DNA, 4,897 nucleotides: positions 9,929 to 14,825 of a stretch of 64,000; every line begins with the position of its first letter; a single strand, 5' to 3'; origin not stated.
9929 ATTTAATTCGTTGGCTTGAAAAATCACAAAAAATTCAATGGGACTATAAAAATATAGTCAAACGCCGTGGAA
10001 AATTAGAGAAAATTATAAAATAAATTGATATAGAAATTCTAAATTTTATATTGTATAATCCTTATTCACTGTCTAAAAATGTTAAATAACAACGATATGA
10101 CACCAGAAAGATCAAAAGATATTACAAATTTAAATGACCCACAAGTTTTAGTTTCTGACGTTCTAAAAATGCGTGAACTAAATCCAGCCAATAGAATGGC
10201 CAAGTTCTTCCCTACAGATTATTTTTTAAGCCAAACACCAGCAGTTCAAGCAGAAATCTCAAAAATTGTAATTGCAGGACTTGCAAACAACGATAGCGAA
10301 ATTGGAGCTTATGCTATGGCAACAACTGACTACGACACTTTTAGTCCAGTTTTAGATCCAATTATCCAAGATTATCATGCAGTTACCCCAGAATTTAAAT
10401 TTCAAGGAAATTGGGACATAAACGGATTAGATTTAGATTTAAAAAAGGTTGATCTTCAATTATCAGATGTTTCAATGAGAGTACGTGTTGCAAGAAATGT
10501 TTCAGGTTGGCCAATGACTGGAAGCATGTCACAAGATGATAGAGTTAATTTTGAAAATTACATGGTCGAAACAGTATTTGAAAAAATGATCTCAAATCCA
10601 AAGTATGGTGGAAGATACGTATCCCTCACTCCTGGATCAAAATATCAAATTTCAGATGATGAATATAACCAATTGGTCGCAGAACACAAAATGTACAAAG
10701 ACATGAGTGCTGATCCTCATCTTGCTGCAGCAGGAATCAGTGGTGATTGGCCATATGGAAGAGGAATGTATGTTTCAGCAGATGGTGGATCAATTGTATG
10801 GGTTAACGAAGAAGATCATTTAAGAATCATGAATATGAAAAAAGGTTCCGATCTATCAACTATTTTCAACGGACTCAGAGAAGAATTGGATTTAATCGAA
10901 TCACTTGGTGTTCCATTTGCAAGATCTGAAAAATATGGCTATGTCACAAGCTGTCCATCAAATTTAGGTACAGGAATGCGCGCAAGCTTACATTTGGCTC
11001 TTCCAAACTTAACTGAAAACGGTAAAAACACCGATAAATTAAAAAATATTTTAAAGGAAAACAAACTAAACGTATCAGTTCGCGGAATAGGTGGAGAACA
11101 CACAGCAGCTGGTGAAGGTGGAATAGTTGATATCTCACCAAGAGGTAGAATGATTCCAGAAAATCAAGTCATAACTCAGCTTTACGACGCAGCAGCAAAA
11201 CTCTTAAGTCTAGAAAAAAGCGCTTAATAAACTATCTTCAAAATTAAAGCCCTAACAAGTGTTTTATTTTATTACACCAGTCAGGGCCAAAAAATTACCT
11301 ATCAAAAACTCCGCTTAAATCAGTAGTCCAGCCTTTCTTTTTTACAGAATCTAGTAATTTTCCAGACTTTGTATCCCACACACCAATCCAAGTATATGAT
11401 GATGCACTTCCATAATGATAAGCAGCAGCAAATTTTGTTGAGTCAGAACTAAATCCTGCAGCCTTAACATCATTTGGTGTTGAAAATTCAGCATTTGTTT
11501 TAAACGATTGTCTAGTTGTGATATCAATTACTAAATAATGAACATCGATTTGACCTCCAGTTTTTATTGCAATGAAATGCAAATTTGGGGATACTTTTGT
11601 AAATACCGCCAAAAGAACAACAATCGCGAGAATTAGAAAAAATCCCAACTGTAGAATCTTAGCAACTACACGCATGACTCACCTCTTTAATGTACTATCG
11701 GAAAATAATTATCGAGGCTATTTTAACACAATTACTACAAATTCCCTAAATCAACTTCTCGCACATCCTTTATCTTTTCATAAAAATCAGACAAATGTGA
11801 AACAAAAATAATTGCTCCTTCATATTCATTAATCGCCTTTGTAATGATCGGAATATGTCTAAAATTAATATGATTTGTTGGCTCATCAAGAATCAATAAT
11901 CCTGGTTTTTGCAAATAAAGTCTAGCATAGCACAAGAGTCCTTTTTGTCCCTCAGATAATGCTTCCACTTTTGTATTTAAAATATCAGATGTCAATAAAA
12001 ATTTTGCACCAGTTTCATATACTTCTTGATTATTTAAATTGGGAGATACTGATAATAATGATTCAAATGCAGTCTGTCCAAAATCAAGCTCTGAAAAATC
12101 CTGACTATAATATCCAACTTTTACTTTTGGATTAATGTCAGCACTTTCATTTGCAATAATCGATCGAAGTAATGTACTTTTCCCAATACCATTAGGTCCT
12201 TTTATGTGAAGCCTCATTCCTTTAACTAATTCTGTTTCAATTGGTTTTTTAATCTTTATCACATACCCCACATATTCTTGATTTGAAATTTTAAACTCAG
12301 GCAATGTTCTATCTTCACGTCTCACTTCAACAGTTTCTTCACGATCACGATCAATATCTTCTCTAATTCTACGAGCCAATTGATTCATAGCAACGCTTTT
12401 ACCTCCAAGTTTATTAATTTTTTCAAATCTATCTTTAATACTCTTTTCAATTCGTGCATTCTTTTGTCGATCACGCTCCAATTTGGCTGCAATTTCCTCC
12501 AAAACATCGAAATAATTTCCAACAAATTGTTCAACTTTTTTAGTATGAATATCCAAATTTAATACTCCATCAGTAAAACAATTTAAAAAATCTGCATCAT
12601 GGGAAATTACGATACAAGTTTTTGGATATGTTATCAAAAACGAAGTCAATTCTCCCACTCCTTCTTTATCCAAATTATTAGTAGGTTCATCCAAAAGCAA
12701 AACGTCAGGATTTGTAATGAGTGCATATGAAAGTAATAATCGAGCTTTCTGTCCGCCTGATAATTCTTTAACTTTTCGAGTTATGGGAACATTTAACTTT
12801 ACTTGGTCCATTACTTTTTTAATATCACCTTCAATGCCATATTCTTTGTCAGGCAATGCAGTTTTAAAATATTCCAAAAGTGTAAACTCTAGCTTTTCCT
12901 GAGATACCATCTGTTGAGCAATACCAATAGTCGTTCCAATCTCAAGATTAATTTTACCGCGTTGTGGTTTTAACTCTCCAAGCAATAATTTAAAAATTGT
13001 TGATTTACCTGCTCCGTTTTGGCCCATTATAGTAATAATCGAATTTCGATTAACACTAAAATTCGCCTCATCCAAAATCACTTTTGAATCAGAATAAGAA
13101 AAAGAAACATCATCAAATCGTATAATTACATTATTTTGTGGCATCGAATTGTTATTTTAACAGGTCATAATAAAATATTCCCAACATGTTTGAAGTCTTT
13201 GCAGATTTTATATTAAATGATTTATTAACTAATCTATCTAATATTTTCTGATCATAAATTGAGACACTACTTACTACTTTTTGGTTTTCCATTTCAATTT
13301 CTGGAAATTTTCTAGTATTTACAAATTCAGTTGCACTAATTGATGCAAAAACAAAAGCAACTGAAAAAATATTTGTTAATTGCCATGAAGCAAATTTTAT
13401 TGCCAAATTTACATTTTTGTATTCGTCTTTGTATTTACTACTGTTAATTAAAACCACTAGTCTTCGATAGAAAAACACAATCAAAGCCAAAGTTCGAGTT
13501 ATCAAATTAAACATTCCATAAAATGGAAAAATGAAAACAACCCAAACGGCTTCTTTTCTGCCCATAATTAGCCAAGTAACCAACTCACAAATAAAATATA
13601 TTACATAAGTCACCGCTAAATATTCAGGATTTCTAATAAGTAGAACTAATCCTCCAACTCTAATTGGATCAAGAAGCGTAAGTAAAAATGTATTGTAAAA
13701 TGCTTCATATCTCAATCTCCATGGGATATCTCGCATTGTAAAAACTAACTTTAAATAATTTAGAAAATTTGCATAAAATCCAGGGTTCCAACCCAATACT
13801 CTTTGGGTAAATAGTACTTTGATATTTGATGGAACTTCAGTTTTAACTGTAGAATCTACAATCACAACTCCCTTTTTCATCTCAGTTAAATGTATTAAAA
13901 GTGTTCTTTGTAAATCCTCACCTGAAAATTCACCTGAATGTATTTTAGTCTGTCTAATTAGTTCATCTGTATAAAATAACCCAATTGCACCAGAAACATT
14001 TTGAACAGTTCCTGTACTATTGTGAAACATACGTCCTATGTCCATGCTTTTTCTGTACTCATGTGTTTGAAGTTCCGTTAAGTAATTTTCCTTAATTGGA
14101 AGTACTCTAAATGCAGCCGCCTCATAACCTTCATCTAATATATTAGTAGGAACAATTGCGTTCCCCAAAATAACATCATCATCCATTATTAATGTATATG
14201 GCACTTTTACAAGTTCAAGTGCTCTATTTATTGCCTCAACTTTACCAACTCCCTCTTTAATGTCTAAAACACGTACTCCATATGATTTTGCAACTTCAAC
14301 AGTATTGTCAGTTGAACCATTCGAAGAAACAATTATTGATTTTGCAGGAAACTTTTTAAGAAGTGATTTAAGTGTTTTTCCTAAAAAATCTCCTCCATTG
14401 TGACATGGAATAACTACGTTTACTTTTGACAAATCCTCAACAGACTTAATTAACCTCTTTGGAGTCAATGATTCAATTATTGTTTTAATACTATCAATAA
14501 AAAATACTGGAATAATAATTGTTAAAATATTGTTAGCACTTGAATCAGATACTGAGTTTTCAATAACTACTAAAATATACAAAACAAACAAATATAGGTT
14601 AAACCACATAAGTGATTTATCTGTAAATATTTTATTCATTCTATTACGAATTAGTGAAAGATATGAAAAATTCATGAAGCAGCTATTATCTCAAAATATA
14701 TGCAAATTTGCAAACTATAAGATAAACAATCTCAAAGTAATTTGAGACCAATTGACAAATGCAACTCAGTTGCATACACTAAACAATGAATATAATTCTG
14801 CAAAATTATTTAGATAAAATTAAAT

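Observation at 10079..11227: Eukaryote-type arginine (phosphagen) kinase in a bacterial genome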

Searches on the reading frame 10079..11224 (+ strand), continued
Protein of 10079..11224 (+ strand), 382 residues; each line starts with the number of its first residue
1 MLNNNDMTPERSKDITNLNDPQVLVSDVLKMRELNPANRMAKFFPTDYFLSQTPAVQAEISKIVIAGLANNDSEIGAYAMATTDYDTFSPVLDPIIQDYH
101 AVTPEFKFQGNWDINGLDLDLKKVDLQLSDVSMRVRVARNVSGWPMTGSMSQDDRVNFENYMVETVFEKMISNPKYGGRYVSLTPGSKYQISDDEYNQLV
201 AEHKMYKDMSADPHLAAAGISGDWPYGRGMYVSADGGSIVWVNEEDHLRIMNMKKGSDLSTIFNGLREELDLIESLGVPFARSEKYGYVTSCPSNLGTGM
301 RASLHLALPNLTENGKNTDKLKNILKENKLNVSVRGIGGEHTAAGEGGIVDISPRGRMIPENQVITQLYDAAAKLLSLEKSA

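Call 60: fold_search(model_id=the predicted structure, library=pdb)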
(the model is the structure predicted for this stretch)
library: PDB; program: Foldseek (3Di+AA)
matches with E <= 10: 644; with E <= 0.001: 97
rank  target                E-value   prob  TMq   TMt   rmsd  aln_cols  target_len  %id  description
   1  7ews_A                6.1e-38  1.00  0.87  0.88   2.4       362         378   38  Crystal structure of arginine kinase (AK3) from the ciliate Paramecium tetraurelia (released 2022-06-01)
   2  1bg0                  4.5e-30  1.00  0.78  0.84   3.2       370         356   33  TRANSITION STATE STRUCTURE OF ARGININE KINASE (released 1998-10-14)
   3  4rf7_B                1.8e-29  1.00  0.74  0.42   4.7       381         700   32  Crystal structure of double-domain arginine kinase from Anthopleura japonicas in complex with substrate L-arginine (released 2015-04-08)
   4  9fho                  2.1e-29  1.00  0.74  0.81   4.0       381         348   29  Crystal structure of the arginine kinase Der p 20_like (putative isoform) (released 2025-06-11)
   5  1p52                  2.2e-29  1.00  0.78  0.83   3.1       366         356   34  Structure of Arginine kinase E314D mutant (released 2003-06-17)
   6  1sd0                  3.9e-29  1.00  0.78  0.83   3.3       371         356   32  Structure of arginine kinase C271A mutant (released 2004-07-27)
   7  5u8e                  4.6e-29  1.00  0.77  0.84   3.4       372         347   31  Crystal Structure of substrate-free arginine kinase from spider Polybetes pythagoricus (released 2017-08-30)
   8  1p50                  5.4e-29  1.00  0.79  0.84   3.1       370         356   34  Transition state structure of an Arginine Kinase mutant (released 2003-06-17)
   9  3m10_A                7.2e-29  1.00  0.76  0.83   3.5       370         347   32  Substrate-free form of Arginine Kinase (released 2010-03-16)
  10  4rf6_B                7.6e-29  1.00  0.74  0.42   4.7       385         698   32  Crystal structure of double-domain arginine kinase from Anthopleura japonicas (released 2015-04-08)
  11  4rf8_A                8.5e-29  1.00  0.74  0.43   4.6       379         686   31  Crystal structure of double-domain arginine kinase from Anthopleura japonicas in complex with ADP (released 2015-04-08)
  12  4rf9_B                1.0e-28  1.00  0.73  0.42   4.7       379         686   32  Crystal structure of double-domain arginine kinase from Anthopleura japonicas in complex with L-arginine and ATPgS (released 2015-04-08)
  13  4bg4_B                1.1e-28  1.00  0.79  0.84   3.2       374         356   31  Crystal structure of Litopenaeus vannamei arginine kinase in a ternary analog complex with arginine, ADP-Mg and NO3 (released 2013-09-04)
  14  5zhq_A                1.2e-28  1.00  0.78  0.84   3.6       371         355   30  Crystal structure of Scylla paramamosain arginine kinase (released 2019-03-20)
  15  4bg4_A                1.9e-28  1.00  0.77  0.82   3.6       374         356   30  Crystal structure of Litopenaeus vannamei arginine kinase in a ternary analog complex with arginine, ADP-Mg and NO3 (released 2013-09-04)
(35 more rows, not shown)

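Call 62: search_protein_families(library=pfam, proteins=[L024:4166-5857:-, L059:1774-3474:+, L001:9140-9484:+, L001:9627-10109:+, L084:2277-3068:+, L084:310-762:-, L001:6531-7049:-], max_evalue=0.001)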
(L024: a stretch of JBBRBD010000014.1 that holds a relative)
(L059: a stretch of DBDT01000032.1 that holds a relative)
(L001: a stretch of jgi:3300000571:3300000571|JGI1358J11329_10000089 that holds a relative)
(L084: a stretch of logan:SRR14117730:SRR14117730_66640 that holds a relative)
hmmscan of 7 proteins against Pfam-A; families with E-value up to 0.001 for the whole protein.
L024:4166-5857:- (564 aa): 4 families
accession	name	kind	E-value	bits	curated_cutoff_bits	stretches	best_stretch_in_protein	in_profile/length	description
PF06418.20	CTP_synth_N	-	1.5e-100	336.4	26.1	1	2-255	1-255/265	CTP synthase N-terminus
PF00117.34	GATase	-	4.5e-36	124.7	22.8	1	309-560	2-189/190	Glutamine amidotransferase class-I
PF07722.19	Peptidase_C26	-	1.8e-07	31.6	20.5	1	509-543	185-219/219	Peptidase C26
PF01656.29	CbiA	-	9.5e-05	22.8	25.4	1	12-195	8-54/125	CobQ/CobB/MinD/ParA nucleotide binding domain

L059:1774-3474:+ (567 aa): 4 families
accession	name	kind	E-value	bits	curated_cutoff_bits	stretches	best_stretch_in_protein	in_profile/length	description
PF06418.20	CTP_synth_N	-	5.2e-101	337.9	26.1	1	6-259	1-255/265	CTP synthase N-terminus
PF00117.34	GATase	-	1.7e-34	119.6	22.8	1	313-561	2-189/190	Glutamine amidotransferase class-I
PF01656.29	CbiA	-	1.2e-05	25.7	25.4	1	16-121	8-54/125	CobQ/CobB/MinD/ParA nucleotide binding domain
PF07722.19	Peptidase_C26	-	3.7e-05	24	20.5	0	515-544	190-219/219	Peptidase C26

L001:9140-9484:+ (115 aa): 0 families

L001:9627-10109:+ (161 aa): 0 families

L084:2277-3068:+ (264 aa): 1 family
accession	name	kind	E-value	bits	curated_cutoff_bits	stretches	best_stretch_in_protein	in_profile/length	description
PF01966.28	HD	-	1.5e-05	25.7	22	1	57-174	4-115/116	HD domain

L084:310-762:- (151 aa): 1 family
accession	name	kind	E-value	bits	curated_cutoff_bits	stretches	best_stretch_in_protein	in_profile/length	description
PF00293.34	NUDIX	-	1e-05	26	21.1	1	32-121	33-122/134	NUDIX domain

L001:6531-7049:- (173 aa): 2 families
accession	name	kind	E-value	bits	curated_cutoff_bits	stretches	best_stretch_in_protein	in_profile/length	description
PF00293.34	NUDIX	-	2.9e-17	63.4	21.1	1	33-156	3-129/134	NUDIX domain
PF14815.12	NUDIX_4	-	0.00056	20.1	35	1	38-148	3-101/113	NUDIX domain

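Call 63: find_encoding_contigs(protein=P0054, flank=6000, max_places=1)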
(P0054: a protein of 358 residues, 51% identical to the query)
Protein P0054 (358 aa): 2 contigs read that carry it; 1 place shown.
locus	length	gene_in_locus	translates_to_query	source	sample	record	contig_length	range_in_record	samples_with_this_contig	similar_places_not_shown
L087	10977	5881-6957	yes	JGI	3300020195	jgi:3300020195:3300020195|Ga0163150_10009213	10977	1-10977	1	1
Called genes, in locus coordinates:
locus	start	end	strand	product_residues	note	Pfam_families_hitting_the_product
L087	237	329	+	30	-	-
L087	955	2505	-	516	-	-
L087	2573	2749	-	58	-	-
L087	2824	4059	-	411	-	PF00817:IMS, PF11799:IMS_C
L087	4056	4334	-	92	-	-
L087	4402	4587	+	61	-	-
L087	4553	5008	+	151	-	PF02661:Fic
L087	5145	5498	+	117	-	-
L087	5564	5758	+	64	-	-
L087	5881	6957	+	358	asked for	PF02807:ATP-gua_PtransN, PF00217:ATP-gua_Ptrans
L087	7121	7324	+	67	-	-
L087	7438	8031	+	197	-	PF00293:NUDIX (weak)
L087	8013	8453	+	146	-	-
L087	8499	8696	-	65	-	-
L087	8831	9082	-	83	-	-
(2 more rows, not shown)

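Call 64: find_encoding_contigs(protein=P0030, flank=6000, max_places=1)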
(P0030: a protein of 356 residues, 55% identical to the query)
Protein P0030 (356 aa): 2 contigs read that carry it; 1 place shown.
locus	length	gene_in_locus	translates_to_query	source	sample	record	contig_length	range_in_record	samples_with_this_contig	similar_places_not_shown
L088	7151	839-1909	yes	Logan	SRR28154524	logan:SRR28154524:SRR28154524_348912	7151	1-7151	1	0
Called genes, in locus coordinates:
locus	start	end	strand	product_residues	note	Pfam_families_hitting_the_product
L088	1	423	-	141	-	?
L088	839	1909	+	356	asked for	PF02807:ATP-gua_PtransN (weak), PF00217:ATP-gua_Ptrans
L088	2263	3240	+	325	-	PF02661:Fic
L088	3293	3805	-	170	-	-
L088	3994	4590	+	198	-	PF01909:NTP_transf_2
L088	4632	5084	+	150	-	PF00293:NUDIX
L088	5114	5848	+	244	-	-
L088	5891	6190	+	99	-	PF04014:MazE_antitoxin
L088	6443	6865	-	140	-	-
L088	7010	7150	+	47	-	?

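Call 65: find_encoding_contigs(protein=P0007, flank=10000, max_places=1)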
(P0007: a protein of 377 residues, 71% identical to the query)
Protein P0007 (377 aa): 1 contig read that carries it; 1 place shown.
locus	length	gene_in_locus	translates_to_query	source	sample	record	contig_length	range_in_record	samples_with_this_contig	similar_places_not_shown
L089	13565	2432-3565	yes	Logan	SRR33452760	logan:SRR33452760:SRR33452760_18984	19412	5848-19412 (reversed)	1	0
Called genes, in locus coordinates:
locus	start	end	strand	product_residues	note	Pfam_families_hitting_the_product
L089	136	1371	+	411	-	PF13207:AAA_17 (faint)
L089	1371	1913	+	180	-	-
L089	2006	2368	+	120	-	-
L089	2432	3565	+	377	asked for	PF02807:ATP-gua_PtransN (weak), PF00217:ATP-gua_Ptrans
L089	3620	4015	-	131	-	PF00011:HSP20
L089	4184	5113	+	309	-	PF08308:PEGA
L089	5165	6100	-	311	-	PF01040:UbiA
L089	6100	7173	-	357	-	PF00953:Glycos_transf_4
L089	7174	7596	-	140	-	-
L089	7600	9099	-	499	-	-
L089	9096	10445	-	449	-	-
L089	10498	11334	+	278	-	PF06271:RDD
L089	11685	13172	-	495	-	PF13632:Glyco_trans_2_3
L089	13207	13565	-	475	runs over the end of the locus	PF00133:tRNA-synt_1, PF01406:tRNA-synt_1e (faint), PF01921:tRNA-synt_1f (faint), PF09334:tRNA-synt_1g, PF00133:tRNA-synt_1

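Call 72: find_related_loci(query=A1, collection=viral_contigs, flank=5000)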
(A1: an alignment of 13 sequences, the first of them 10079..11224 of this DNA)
Query A1 (382 aa) in viral_contigs; peptide patterns used: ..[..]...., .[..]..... (x = any residue, [..] = any of these).
59 stretches matched a pattern, but none encodes a relative of the query by tblastn (E <= 1e-3).

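Call 75: search_protein_families(library=padloc, proteins=[window:10079-11224:+], max_evalue=0.001)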
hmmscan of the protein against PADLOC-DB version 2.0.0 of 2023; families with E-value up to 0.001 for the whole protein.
window:10079-11224:+ (382 aa): 0 families

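Call 80: search_protein_representatives(protein=window:10079-11224:+)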
Query: 382 residues. Proteins with E-value up to 0.001 (for the whole library): 4277; up to 1e-10: 1846; up to 1e-30: 305. The best 150 are listed.
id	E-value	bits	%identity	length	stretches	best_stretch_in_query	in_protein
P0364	2.7e-247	835.9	44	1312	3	25-381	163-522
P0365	2.3e-146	503.9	41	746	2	17-379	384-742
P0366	2.3e-146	503.9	36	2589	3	50-381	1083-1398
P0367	9.7e-135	465.6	36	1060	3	62-382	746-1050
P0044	2.5e-112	391.9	43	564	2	31-379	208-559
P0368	7.7e-107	373.8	34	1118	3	75-381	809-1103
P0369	1.6e-97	343.2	35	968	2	38-381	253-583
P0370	1.3e-93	330.3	38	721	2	60-381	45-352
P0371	2.9e-93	329.1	48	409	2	94-379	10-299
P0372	2.1e-92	326.4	41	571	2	25-380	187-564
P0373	8.6e-89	314.4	47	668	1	33-380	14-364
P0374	6.1e-88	311.6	30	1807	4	69-343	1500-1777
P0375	1.6e-87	310.2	50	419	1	33-380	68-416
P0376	1.6e-87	310.2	28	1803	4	59-380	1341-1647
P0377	1.1e-86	307.5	33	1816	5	75-310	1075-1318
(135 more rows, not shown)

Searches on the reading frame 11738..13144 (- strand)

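Call 9: search_protein_families(library=pfam, proteins=[window:11738-13144:-], max_evalue=0.001)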
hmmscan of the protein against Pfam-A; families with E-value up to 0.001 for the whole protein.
window:11738-13144:- (469 aa): 18 families
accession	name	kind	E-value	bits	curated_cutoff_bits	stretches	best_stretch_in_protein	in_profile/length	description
PF00005.33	ABC_tran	-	7.5e-45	153.3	25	2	24-156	1-137/137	ABC transporter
PF13304.12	AAA_21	-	5.6e-15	56.6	27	1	355-450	220-298/304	AAA domain, putative AbiEii toxin, Type IV TA system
PF02463.25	SMC_N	-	1.9e-10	41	40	0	34-188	24-203/220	RecF/RecN/SMC N terminal domain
PF13401.12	AAA_22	-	2e-08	35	27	0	33-166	4-104/130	AAA domain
PF13476.12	AAA_23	-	7.6e-08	33.7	27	0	33-54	18-39/201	AAA domain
PF03193.22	RsgA_GTPase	-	5e-07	30.1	30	0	33-66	105-138/174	RsgA GTPase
PF13555.12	AAA_29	-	6.3e-07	29.5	27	0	27-51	15-39/61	P-loop containing region of AAA domain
PF13173.12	AAA_14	-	9.9e-07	29.3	27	0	313-350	6-39/129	AAA domain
PF20720.3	nSTAND3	-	1e-06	29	27.2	0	25-90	8-71/155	Novel STAND NTPase 3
PF00910.28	RNA_helicase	-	3.8e-06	27.8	21.5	0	313-341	2-30/105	RNA helicase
PF01926.29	MMR_HSR1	-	5.1e-06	27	21.9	0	37-89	2-50/113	50S ribosome-binding GTPase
PF13191.12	AAA_16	-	2.9e-05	25.1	32.6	0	312-336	27-51/167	AAA ATPase domain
PF25199.1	nSTAND_NTPase5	-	3.4e-05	24.1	34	0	313-347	45-77/145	Novel STAND NTPase 5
PF24883.2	NPHP3_N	-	4.6e-05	24.1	24.8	0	312-352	25-62/164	Nephrocystin 3, N-terminal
PF00931.28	NB-ARC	-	0.00013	21.7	23.5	0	312-332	21-41/248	NB-ARC domain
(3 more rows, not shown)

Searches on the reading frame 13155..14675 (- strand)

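Call 9: search_protein_families(library=pfam, proteins=[window:13155-14675:-], max_evalue=0.001)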
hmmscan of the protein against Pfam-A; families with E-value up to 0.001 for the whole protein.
window:13155-14675:- (507 aa): 2 families
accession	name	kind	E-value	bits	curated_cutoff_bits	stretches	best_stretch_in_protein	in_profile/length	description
PF00535.33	Glycos_transf_2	-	8.3e-19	68.6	23.3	1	87-169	2-90/168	Glycosyl transferase family 2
PF13641.12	Glyco_tranf_2_3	-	6.7e-14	52.9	27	1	85-292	3-224/230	Glycosyltransferase like family 2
